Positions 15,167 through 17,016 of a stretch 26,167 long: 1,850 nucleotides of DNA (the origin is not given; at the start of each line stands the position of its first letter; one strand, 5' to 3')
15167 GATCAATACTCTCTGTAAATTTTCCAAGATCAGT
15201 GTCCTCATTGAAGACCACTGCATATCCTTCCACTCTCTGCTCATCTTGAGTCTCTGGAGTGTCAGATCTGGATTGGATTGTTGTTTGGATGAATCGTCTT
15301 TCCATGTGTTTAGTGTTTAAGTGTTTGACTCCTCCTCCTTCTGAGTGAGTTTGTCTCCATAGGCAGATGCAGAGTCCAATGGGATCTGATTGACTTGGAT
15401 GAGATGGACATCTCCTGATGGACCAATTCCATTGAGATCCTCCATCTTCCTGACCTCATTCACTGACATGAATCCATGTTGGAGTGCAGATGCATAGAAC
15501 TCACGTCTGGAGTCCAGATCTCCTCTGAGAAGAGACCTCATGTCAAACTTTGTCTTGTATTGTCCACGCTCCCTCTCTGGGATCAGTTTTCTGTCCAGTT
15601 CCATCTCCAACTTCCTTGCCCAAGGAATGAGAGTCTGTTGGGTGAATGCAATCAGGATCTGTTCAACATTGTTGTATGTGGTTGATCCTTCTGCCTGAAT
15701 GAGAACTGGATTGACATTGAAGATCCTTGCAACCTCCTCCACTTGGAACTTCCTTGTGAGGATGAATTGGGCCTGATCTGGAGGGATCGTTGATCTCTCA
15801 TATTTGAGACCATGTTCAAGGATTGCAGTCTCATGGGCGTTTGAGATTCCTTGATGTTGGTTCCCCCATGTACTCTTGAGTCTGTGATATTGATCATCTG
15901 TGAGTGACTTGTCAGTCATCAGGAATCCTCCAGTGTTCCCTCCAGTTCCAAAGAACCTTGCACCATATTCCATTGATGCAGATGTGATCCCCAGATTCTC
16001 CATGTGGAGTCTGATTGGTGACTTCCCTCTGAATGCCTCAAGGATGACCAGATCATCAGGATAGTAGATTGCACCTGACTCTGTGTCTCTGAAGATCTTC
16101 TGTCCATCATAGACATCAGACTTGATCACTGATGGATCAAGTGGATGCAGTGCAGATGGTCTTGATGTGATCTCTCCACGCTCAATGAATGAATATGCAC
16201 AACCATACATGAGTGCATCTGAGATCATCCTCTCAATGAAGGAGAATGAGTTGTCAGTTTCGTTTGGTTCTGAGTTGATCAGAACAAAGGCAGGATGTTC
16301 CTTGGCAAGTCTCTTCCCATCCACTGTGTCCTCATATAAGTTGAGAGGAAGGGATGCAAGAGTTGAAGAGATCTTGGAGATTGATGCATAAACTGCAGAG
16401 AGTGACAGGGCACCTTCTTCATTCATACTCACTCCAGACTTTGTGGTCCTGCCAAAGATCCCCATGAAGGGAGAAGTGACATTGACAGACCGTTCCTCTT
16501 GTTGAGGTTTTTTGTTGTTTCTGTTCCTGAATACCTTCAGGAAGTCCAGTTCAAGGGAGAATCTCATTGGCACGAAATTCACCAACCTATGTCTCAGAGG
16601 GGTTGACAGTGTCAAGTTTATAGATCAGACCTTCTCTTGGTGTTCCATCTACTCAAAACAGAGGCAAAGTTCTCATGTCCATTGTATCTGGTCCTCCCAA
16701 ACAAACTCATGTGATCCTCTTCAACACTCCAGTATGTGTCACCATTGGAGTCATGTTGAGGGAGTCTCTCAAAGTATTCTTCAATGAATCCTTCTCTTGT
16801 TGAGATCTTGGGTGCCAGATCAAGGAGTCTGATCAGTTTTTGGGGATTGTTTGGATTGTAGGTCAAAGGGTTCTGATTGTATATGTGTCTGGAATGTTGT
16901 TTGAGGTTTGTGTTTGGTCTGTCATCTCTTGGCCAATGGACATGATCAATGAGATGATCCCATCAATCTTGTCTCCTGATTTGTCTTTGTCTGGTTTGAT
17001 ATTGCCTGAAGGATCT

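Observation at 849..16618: Directional 18-bp palindromic box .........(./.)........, 32-36 nt upstream of four late start codons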

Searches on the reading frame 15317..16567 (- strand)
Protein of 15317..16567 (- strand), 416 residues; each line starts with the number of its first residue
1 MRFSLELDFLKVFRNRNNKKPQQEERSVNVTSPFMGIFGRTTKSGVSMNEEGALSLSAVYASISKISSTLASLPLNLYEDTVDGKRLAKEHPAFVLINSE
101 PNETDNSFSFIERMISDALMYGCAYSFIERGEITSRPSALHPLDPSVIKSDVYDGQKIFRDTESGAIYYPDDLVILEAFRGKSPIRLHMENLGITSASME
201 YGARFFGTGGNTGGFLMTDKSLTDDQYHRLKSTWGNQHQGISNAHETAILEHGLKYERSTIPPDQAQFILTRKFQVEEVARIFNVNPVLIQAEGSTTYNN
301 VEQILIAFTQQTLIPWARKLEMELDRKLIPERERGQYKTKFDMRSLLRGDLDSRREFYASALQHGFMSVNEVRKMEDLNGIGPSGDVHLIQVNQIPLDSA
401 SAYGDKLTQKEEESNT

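Call 12: search_protein_families(library=phrogs, proteins=[window:15317-16567:-])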
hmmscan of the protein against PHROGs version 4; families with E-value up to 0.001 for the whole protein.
window:15317-16567:- (416 aa): 8 families
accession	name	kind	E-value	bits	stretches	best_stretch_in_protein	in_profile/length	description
phrog_12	-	head and packaging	9.8e-105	352.9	1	8-411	49-447/646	portal protein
phrog_5929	-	head and packaging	1e-60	205.9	1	197-414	3-219/228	portal protein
phrog_2662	-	head and packaging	5.8e-53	181.5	1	18-386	24-413/717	portal protein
phrog_11323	-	unknown function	8.9e-34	117.4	1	291-413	3-125/130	-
phrog_2271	-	head and packaging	2.2e-26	92.8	1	13-398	6-402/859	portal protein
phrog_21454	-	unknown function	7.6e-15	55.9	1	220-393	6-175/320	-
phrog_9856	-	unknown function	2.6e-06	27.7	1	14-124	7-120/223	-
phrog_4891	-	unknown function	0.00015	23.3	1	358-408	4-56/71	-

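Call 15: find_related_loci(query=window:15317-16567:-, collection=viral_contigs, flank=10000)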
Query window:15317-16567:- (416 aa) in viral_contigs; peptide patterns used: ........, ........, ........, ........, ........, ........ (x = any residue, [..] = any of these).
15 stretches matched a pattern; 9 encode a relative of the query (tblastn E <= 1e-3); 9 distinct loci.
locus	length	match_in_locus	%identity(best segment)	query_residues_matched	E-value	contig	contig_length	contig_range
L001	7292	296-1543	84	1-416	0e+0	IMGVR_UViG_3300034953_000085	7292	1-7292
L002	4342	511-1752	82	1-414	0e+0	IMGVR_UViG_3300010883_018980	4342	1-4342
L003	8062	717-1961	77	1-415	0e+0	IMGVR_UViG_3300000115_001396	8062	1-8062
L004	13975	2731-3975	77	1-415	0e+0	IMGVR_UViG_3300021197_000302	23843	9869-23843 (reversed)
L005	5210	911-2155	76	1-415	0e+0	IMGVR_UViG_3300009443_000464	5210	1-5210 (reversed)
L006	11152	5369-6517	35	22-399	4e-68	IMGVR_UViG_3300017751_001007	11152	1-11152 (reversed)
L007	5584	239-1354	30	44-409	4e-49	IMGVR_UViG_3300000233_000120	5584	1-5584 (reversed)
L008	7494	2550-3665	30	44-409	4e-49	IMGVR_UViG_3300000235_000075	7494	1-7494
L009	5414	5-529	38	204-381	2e-35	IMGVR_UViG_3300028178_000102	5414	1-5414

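Call 16: find_related_loci(query=window:15317-16567:-, collection=genome_contigs, flank=10000)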
Query window:15317-16567:- (416 aa) in genome_contigs; peptide patterns used: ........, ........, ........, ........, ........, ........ (x = any residue, [..] = any of these).
34 stretches matched a pattern; 1 encode a relative of the query (tblastn E <= 1e-3); 1 distinct loci.
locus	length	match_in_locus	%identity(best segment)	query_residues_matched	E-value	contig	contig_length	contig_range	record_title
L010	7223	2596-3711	30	44-409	6e-50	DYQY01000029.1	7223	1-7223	MAG TPA_asm: Candidatus Termititenax sp. isolate SulCav_GS10_10_34_31 SulCav_GS10_10_20027_length_7223_cov_15_946150, wh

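Call 26: find_encoding_contigs(protein=window:15317-16567:-, flank=10000, max_places=6)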
Protein window:15317-16567:- (416 aa): 1 contig read that carries it; 1 place shown.
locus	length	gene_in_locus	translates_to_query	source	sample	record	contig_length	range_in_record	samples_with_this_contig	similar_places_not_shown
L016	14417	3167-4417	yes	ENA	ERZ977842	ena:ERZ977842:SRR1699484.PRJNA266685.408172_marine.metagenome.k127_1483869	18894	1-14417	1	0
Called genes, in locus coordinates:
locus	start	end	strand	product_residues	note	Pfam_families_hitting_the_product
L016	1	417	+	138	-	PF01844:HNH, PF14279:HNH_5 (faint)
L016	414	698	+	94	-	-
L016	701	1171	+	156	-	PF05119:Terminase_4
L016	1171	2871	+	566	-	PF03354:TerL_ATPase, PF20441:TerL_nuclease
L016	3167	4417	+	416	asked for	PF04860:Phage_portal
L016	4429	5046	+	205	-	PF04586:Peptidase_S78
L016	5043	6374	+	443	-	PF05065:Phage_capsid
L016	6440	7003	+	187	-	PF05135:Phage_connect_1 (weak)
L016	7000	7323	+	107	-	PF05521:Phage_HCP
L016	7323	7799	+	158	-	PF04883:HK97-gp10_like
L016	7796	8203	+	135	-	-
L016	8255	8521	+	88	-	-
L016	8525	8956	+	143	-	PF06199:Phage_tail_2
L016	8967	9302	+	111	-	-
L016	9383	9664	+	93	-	-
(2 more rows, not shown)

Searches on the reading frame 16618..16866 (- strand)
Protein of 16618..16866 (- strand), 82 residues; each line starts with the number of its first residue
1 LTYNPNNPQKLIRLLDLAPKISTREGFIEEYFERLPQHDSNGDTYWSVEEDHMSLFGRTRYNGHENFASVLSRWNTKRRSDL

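Call 22: search_protein_families(library=pfam, proteins=[window:16618-16866:-], max_evalue=0.05)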
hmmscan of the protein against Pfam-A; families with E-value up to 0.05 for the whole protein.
window:16618-16866:- (82 aa): 0 families

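Call 49: search_protein_families(library=ncbifam, proteins=[window:16618-16866:-], max_evalue=0.05)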
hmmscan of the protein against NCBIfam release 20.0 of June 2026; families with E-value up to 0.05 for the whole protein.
window:16618-16866:- (82 aa): 0 families

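Call 67: find_homologous_proteins(query=window:16618-16866:-, max_evalue=0.001)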
Query window:16618-16866:- (82 aa): 27 proteins with E <= 0.001 among 27 candidates.
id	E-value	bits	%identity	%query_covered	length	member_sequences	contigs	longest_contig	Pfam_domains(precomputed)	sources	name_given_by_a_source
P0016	6.3e-44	165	88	100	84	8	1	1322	-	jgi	-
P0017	9.3e-44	165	88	100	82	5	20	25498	-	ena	-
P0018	9.2e-39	149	84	96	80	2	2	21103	-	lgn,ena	-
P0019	1.9e-38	148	79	100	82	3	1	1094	-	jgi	-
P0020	6.1e-38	146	84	96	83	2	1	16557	-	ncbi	-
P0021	1.3e-36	142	77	100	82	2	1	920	-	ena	-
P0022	1.4e-35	139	72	100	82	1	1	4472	-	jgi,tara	tara:strand:- start:547 stop:795 length:249 start_codon:yes stop_codon:yes gene_type:complete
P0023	9.3e-35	136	72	100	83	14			-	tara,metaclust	tara:strand:+ start:629 stop:880 length:252 start_codon:yes stop_codon:yes gene_type:complete|metacl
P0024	3.8e-34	134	77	94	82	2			-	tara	tara:strand:+ start:314 stop:562 length:249 start_codon:yes stop_codon:yes gene_type:complete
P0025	9.1e-34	133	73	95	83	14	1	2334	-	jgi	-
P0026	1.0e-33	133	73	95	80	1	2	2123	-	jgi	jgi:hypothetical protein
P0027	1.5e-33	132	70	100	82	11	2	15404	-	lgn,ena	-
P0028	1.6e-33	132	71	100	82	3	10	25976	-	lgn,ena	-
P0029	2.6e-33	132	70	100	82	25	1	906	-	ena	-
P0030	4.0e-33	131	72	100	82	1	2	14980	-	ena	-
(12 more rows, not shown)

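Call 72: predict_structure(alignment_id=A2)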
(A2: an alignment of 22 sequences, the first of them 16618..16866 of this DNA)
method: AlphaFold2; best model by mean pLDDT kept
length: 82 residues; sequences in the alignment: 22
mean_pLDDT: 84.7   pTM: 0.70
mean pLDDT of the five models: 84.7, 82.4, 75.8, 74.0, 56.1
residues with pLDDT >= 90: 31; 70-90: 42; 50-70: 6; < 50: 3
segments of 3 or more residues with pLDDT < 50: 1-3
pLDDT, mean of each block of 10 residues (from residue 1): 59 84 90 92 92 89 89 85 70
secondary structure, 60 per line:
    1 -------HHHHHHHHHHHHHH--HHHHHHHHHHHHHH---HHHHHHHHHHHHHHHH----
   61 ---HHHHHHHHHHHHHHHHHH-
elements in order: H8-21 H24-37 H41-56 H64-81

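Call 74: fold_search(model_id=the predicted structure, library=pdb)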
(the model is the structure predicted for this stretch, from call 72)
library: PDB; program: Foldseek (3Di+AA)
matches with E <= 10: 42; with E <= 0.001: 0
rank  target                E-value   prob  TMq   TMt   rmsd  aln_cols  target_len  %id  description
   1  5aqh_B                2.5e+00  0.05  0.21  0.17  15.5        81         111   15  Fragment-based screening of HSP70 sheds light on the functional role of ATP-binding site residues (released 2016-10-05)
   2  5aqt_B                3.1e+00  0.03  0.21  0.16  16.3        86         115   16  Fragment-based screening of HSP70 sheds light on the functional role of ATP-binding site residues (released 2016-10-05)
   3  5n9j_V                3.5e+00  0.08  0.29  0.25  15.8        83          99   11  Core Mediator of transcriptional regulation (released 2017-05-17)
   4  6pi9                  3.7e+00  0.11  0.39  0.14  13.6        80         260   19  Crystal structure of 16S rRNA methyltransferase RmtF in complex with S-Adenosyl-L-homocysteine (released 2019-07-10)
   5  8wf7                  3.9e+00  0.05  0.20  0.12  12.3        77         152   10  The Crystal Structure of integrase from Biortus (released 2023-10-04)
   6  6y1y_B                4.2e+00  0.08  0.30  0.21  13.7        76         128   25  CheA dimerization domain of Treponema denticola (released 2020-10-28)
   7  3zt4_A                4.8e+00  0.06  0.28  0.16  12.5        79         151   11  Small molecule inhibitors of the LEDGF site of HIV type 1 integrase identified by fragment screening and structure bas (released 2012-07-18)
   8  3r2x_C                5.4e+00  0.11  0.41  0.41   8.7        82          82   13  Crystal structure of the de novo designed binding protein HB36.3 in complex the the 1918 influenza virus hemagglutinin (released 2011-05-11)
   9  4ck2_B                5.7e+00  0.04  0.22  0.14  13.3        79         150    9  Interrogating HIV integrase for compounds that bind- a SAMPL challenge (released 2014-01-22)
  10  4cjv_A                6.1e+00  0.05  0.28  0.17  12.6        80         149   10  Interrogating HIV integrase for compounds that bind- a SAMPL challenge (released 2014-01-22)
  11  3qkc_A                6.1e+00  0.04  0.21  0.09  10.2        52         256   19  CRYSTAL STRUCTURE OF geranyl diphosphate synthase small subunit from Antirrhinum majus (released 2011-02-16)
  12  9rmu_D                6.1e+00  0.03  0.22  0.10  14.2        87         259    7  SIVtal integrase in complex with RNA stem-loop (focused refinement of the filament repeat unit) (released 2025-12-10)
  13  5ocd_F                6.1e+00  0.03  0.25  0.12  13.6        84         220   13  structure of a CDPS from Fluoribacter dumoffii (released 2018-08-01)
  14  5aqk_B                6.1e+00  0.02  0.22  0.18  15.1        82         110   15  Fragment-based screening of HSP70 sheds light on the functional role of ATP-binding site residues (released 2016-10-05)
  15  3l2a                  6.5e+00  0.09  0.32  0.21   7.5        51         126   10  Crystal structure of Reston Ebola VP35 interferon inhibitory domain (released 2010-05-12)
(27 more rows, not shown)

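Call 80: fold_search(model_id=the predicted structure, library=viral)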
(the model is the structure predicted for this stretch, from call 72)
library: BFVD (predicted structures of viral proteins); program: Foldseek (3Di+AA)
matches with E <= 10: 174; with E <= 0.001: 1
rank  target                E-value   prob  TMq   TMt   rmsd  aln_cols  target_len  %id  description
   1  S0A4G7                1.3e-04  1.00  0.76  0.81   4.3        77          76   27  (no name in the UniProt tables at hand)
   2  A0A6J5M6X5            1.7e-03  1.00  0.70  0.87   0.9        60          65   30  Uncharacterized protein [uncultured Caudovirales phage]
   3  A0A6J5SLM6            8.5e-03  1.00  0.59  0.61   6.6        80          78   21  Uncharacterized protein [uncultured Caudovirales phage]
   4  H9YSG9                1.3e-01  1.00  0.69  0.83   1.1        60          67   18  (no name in the UniProt tables at hand)
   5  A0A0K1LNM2            9.9e-01  0.28  0.31  0.42   6.8        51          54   22  Uncharacterized protein [Citrobacter phage Merlin]
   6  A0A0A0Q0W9            9.9e-01  0.06  0.19  0.23  13.9        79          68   18  Uncharacterized protein [Pectobacterium bacteriophage PM2]
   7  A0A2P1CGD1            1.3e+00  0.44  0.44  0.48   4.0        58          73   17  Uncharacterized protein [Mycobacterium phage Mendokysei]
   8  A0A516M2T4            1.3e+00  0.10  0.26  0.29  14.8        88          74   15  (no name in the UniProt tables at hand)
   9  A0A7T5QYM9            1.4e+00  0.38  0.44  0.57   5.6        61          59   18  (no name in the UniProt tables at hand)
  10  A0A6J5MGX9            1.4e+00  0.12  0.26  0.29   7.8        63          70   16  Uncharacterized protein [uncultured Caudovirales phage]
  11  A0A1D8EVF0            1.4e+00  0.08  0.21  0.22  14.9        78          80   22  (no name in the UniProt tables at hand)
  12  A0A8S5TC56            1.5e+00  0.12  0.30  0.31  16.8        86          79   14  Uncharacterized protein [Myoviridae sp. ct89I2]
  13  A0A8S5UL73            1.7e+00  0.09  0.29  0.24  17.9        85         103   12  Uncharacterized protein [Siphoviridae sp. ctICF6]
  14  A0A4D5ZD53            2.0e+00  0.10  0.33  0.07  13.7        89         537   12  RecD-like protein [Burkholderia phage BcepSaruman]
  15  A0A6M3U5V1            2.0e+00  0.06  0.22  0.13  13.4        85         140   10  Integrase (Fragment) [Human immunodeficiency virus type 1]
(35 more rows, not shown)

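Call 83: search_dna_similar(query=window:16618-16866:-, collection=phages, mode=protein, max_evalue=1, max_rows=20)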
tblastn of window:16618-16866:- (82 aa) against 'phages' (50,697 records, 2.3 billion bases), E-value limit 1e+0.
Records with a match: 3; places in all: 3; records where one place covers at least 80% of the query: 0.
Best place of each record, by identity: <60% 3.
By first word of the organism name: Cellulophaga 2; Salmonella 1.
By host as written in the record: Cellulophaga baltica NN015839 2; Salmonella enterica subsp. enterica serovar Typhimurium 1.
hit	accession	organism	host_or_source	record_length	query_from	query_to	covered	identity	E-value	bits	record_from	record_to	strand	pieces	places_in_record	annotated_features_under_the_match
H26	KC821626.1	Cellulophaga phage phi39:1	Cellulophaga baltica NN015839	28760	20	78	72%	33.9%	3e-2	37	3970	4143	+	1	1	hypothetical protein (x2)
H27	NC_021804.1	Cellulophaga phage phi39:1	Cellulophaga baltica NN015839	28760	20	78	72%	33.9%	3e-2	37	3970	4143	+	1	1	hypothetical protein (x2)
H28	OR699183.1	Salmonella phage SD-1_S14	Salmonella enterica subsp. enterica ...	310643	12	62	62%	27.5%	3e-1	34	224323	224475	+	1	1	hypothetical protein (x2)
